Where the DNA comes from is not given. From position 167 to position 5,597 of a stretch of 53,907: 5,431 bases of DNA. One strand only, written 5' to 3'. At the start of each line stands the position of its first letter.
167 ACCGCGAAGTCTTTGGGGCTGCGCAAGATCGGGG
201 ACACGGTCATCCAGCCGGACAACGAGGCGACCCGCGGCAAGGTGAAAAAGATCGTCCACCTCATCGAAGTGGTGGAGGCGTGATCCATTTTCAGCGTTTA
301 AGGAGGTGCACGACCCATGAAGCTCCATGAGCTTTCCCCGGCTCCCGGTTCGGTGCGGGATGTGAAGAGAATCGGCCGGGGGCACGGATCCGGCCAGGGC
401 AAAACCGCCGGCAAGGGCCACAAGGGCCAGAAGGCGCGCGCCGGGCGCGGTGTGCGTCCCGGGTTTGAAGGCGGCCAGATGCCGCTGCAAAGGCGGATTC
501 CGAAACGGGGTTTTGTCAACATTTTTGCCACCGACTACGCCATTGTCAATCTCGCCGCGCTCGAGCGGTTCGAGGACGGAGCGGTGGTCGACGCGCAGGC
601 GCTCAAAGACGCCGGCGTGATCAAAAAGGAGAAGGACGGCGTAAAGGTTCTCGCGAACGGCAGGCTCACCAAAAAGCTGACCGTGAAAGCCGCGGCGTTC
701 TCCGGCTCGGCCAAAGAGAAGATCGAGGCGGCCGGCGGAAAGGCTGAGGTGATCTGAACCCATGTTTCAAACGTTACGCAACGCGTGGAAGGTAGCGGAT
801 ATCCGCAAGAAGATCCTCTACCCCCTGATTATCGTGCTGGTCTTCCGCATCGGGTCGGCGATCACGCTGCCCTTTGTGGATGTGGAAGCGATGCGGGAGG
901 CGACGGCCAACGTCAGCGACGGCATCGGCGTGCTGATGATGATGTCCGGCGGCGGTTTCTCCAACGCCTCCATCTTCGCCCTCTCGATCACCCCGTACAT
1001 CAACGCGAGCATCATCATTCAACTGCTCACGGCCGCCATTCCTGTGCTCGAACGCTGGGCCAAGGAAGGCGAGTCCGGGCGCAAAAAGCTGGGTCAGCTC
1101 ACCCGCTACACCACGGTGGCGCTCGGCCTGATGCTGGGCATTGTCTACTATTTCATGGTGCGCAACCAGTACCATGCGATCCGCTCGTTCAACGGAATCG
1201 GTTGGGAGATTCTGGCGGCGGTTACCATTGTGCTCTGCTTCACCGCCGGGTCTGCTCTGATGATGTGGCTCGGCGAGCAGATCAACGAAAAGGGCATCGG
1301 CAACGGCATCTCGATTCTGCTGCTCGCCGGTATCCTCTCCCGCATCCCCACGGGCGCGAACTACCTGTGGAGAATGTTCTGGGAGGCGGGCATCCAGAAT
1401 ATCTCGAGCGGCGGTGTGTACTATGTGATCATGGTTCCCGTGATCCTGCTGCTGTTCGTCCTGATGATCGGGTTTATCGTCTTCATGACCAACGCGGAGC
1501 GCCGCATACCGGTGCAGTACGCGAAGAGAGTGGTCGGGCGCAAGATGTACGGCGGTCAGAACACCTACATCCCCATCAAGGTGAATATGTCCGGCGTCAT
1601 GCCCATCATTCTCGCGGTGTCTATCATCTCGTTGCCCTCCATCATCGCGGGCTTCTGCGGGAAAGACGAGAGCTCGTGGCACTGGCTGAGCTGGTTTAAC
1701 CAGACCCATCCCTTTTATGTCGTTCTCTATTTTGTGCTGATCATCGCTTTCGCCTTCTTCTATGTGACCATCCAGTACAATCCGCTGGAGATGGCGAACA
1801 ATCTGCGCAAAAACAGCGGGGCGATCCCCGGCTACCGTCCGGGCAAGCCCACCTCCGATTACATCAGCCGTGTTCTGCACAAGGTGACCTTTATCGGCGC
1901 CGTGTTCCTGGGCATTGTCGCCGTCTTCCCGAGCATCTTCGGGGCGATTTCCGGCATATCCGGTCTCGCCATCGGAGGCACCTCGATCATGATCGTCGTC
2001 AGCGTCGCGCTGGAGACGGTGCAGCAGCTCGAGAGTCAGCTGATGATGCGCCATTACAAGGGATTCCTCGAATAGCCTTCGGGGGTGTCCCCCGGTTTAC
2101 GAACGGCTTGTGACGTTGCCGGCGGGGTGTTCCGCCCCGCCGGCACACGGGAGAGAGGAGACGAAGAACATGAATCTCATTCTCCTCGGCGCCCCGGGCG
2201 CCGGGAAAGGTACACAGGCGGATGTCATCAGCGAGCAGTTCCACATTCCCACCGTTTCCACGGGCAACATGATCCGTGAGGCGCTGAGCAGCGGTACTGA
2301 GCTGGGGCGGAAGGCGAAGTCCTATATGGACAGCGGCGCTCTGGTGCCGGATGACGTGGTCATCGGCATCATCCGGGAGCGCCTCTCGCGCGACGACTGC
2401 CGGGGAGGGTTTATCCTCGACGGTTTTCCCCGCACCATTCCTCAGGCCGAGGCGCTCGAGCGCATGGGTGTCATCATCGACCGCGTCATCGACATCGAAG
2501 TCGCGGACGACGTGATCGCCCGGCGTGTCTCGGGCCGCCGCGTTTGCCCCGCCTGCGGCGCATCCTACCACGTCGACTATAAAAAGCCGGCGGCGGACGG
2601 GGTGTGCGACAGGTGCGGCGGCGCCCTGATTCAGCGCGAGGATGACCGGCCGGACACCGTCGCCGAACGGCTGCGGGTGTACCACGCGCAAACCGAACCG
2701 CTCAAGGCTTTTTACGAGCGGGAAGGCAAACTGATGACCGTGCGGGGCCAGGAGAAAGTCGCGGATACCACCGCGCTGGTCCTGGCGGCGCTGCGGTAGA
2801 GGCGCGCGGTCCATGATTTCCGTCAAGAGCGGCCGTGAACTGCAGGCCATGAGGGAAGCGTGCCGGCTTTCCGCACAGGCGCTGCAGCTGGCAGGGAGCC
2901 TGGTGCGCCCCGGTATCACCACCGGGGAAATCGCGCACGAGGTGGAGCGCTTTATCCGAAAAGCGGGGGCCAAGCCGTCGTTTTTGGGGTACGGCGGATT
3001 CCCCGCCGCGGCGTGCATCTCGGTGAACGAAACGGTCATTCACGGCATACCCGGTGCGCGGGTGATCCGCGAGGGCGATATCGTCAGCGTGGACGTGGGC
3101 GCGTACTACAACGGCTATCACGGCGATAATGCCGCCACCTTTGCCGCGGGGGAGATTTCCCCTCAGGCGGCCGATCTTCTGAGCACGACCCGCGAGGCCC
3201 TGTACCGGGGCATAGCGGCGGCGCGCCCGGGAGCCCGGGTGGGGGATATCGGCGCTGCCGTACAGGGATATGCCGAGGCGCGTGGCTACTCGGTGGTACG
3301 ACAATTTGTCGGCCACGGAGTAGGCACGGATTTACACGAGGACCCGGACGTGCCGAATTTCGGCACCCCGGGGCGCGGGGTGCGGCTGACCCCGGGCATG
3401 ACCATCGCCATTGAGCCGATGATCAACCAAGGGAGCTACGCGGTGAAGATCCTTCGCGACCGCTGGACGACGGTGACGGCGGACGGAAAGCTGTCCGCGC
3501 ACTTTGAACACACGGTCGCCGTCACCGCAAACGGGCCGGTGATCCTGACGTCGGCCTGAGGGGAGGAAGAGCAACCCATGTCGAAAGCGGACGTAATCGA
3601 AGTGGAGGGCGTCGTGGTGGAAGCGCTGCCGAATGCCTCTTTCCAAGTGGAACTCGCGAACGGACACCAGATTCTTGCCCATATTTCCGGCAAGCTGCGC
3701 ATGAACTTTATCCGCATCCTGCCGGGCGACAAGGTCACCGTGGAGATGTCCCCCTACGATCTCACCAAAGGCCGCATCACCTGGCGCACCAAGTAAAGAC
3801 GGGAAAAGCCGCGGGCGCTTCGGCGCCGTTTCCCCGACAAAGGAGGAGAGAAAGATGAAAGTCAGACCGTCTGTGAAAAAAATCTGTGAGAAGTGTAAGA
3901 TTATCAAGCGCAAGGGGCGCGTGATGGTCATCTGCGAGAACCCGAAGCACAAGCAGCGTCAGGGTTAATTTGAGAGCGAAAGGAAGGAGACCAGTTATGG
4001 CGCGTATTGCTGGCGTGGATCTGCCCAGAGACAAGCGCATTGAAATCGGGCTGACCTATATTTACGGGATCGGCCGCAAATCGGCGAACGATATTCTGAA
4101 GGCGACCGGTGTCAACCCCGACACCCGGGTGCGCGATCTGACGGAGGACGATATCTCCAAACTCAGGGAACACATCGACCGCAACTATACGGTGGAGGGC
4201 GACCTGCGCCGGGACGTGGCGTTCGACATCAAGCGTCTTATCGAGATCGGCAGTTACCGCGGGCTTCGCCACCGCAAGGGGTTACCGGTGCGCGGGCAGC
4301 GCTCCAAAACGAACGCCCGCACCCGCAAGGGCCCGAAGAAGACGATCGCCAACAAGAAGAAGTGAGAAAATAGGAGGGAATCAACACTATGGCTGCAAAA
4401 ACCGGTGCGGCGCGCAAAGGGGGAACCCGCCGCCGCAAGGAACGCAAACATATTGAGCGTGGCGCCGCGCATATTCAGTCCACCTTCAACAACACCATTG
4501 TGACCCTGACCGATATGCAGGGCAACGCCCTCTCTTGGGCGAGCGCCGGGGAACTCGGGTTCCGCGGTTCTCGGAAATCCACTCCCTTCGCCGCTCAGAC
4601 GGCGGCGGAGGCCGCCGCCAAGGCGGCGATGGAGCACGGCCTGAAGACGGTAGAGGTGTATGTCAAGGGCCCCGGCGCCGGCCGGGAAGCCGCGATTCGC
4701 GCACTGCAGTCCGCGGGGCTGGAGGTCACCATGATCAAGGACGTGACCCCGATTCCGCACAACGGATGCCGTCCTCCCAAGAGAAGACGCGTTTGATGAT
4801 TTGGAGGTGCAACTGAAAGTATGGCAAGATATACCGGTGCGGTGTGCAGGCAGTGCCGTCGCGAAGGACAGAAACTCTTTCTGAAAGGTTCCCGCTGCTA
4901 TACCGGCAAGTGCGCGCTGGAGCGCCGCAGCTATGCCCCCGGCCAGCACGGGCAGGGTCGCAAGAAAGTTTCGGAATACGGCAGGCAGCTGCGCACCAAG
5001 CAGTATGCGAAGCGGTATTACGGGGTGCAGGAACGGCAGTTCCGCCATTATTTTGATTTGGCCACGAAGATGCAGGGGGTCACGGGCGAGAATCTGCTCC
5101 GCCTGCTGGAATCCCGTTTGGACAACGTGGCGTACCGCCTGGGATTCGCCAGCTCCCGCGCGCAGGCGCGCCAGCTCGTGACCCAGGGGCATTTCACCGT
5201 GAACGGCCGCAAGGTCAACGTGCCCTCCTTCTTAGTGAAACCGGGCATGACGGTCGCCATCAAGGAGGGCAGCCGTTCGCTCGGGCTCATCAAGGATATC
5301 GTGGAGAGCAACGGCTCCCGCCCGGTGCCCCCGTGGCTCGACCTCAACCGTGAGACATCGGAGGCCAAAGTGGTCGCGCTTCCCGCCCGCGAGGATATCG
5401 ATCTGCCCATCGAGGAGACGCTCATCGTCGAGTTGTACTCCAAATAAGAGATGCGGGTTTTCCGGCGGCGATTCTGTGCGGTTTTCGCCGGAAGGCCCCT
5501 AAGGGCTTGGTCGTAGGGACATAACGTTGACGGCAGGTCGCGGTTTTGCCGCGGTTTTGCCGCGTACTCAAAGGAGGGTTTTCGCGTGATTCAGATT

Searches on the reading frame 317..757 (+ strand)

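Call 77: search_protein_families(library=pfam, proteins=[window:317-757:+], max_evalue=0.00001)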
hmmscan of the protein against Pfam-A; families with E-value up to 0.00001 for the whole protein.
window:317-757:+ (146 aa): 1 family
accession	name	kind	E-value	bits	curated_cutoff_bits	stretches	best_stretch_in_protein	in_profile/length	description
PF00828.25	Ribosomal_L27A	-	1.2e-20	74.1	21.5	1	77-144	2-72/72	Ribosomal proteins 50S-L15, 50S-L18e, 60S-L27A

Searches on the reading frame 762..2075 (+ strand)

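Call 77: search_protein_families(library=pfam, proteins=[window:762-2075:+], max_evalue=0.00001)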
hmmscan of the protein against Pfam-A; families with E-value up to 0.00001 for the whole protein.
window:762-2075:+ (437 aa): 1 family
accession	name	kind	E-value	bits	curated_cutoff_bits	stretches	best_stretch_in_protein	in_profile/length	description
PF00344.25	SecY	-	2.9e-109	365.6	32.2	1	70-420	1-306/306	SecY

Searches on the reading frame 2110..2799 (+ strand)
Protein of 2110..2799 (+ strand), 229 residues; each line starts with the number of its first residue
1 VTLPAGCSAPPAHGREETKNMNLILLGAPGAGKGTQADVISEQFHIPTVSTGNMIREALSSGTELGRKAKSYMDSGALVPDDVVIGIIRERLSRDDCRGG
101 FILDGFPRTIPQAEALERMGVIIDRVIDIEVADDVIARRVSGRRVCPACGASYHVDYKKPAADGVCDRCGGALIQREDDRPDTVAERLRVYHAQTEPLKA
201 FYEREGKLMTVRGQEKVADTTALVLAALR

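Call 77: search_protein_families(library=pfam, proteins=[window:2110-2799:+], max_evalue=0.00001)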
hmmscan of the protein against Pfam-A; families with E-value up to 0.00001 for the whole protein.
window:2110-2799:+ (229 aa): 4 families
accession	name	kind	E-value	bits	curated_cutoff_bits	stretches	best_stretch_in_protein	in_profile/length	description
PF00406.28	ADK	-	1.8e-51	174.6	26.8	1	25-206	1-150/151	Adenylate kinase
PF13207.12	AAA_17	-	4e-23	82.7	27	1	26-141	1-120/136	AAA domain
PF05191.20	ADK_lid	-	2e-17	63.2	26.6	1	143-178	1-36/36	Adenylate kinase, active site lid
PF17213.9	Hydin_ADK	-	1.6e-07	32.1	27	0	78-105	168-195/196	Hydin Adenylate kinase-like domain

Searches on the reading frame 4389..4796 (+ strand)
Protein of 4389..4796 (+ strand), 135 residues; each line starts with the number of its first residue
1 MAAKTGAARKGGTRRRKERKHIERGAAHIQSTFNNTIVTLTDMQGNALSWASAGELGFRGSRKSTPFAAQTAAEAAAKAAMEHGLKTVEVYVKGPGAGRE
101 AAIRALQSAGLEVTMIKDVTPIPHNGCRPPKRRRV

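Call 77: search_protein_families(library=pfam, proteins=[window:4389-4796:+], max_evalue=0.00001)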
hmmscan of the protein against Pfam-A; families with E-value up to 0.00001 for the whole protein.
window:4389-4796:+ (135 aa): 1 family
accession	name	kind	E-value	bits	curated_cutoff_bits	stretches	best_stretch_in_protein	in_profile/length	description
PF00411.24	Ribosomal_S11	-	2.5e-51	173.1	25.1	1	25-134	1-110/110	Ribosomal protein S11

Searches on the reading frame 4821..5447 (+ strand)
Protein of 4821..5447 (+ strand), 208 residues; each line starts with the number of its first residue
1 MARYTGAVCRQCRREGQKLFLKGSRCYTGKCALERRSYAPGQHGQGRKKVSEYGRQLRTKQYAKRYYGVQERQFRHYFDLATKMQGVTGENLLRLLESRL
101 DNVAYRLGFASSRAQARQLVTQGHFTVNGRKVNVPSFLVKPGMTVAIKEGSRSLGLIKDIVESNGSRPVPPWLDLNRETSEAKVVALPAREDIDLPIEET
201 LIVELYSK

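Call 77: search_protein_families(library=pfam, proteins=[window:4821-5447:+], max_evalue=0.00001)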
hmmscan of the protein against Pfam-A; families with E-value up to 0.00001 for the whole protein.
window:4821-5447:+ (208 aa): 2 families
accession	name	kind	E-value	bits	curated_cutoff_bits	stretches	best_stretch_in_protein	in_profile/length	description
PF00163.24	Ribosomal_S4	-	3.8e-34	117.7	23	1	3-97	1-95/95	Ribosomal protein S4/S9 N-terminal domain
PF01479.30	S4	-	2.2e-19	69.3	22.8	1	99-145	2-48/48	S4 domain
